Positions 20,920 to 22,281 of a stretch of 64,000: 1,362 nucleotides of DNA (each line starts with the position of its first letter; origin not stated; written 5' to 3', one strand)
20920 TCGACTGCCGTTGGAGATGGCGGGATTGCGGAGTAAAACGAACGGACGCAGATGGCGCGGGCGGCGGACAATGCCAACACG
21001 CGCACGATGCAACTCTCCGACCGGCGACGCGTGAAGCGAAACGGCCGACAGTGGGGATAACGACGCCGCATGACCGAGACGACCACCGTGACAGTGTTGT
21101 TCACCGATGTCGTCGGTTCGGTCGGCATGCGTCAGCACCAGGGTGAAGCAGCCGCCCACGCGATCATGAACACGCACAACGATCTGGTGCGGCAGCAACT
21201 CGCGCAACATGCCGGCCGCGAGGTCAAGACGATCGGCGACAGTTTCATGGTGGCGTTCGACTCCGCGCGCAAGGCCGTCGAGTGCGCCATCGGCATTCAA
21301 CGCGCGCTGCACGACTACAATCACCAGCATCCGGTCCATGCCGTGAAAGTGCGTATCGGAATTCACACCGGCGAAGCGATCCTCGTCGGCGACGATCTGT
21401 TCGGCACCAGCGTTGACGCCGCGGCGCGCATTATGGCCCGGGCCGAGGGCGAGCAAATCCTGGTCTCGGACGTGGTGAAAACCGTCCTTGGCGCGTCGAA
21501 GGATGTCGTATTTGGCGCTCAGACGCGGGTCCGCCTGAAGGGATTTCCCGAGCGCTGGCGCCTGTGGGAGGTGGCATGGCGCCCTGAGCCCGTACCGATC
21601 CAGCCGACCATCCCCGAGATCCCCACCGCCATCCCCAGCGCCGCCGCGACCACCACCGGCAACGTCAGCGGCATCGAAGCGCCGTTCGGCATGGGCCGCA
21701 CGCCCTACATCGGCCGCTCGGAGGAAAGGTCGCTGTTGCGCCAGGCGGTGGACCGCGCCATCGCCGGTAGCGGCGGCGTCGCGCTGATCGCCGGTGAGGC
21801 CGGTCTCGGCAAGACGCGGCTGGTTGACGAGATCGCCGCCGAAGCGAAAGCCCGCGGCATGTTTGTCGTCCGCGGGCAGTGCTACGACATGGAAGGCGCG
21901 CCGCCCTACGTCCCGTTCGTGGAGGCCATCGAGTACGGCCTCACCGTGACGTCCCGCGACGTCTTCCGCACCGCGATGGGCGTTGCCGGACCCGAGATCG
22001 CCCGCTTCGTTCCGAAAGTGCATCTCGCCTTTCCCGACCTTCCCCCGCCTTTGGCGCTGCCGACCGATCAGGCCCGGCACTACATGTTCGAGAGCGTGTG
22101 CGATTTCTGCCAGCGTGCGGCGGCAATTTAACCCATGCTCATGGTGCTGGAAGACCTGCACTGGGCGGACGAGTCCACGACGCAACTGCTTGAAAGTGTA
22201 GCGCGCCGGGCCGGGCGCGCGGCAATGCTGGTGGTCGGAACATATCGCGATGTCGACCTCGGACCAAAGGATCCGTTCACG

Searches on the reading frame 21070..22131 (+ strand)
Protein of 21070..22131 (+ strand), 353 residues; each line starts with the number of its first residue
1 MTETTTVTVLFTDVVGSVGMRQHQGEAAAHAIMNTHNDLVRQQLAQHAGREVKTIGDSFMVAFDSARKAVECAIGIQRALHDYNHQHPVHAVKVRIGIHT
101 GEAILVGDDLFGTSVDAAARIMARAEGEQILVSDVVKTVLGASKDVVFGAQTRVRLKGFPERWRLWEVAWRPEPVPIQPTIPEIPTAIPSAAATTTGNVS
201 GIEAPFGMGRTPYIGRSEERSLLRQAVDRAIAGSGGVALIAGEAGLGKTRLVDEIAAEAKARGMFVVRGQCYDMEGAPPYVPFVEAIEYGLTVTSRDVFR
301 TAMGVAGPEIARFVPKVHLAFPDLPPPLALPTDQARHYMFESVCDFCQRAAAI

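Call 44: search_protein_families(library=pfam, proteins=[window:21070-22131:+], max_evalue=0.0001)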
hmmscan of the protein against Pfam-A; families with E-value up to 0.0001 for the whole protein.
window:21070-22131:+ (353 aa): 2 families
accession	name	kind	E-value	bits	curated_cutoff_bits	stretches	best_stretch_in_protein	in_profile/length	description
PF00211.25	Guanylate_cyc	-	3e-23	82.8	21.9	1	3-158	5-172/183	Adenylate and Guanylate cyclase catalytic domain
PF13191.12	AAA_16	-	6.8e-16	59.7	32.6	1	214-292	3-79/167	AAA ATPase domain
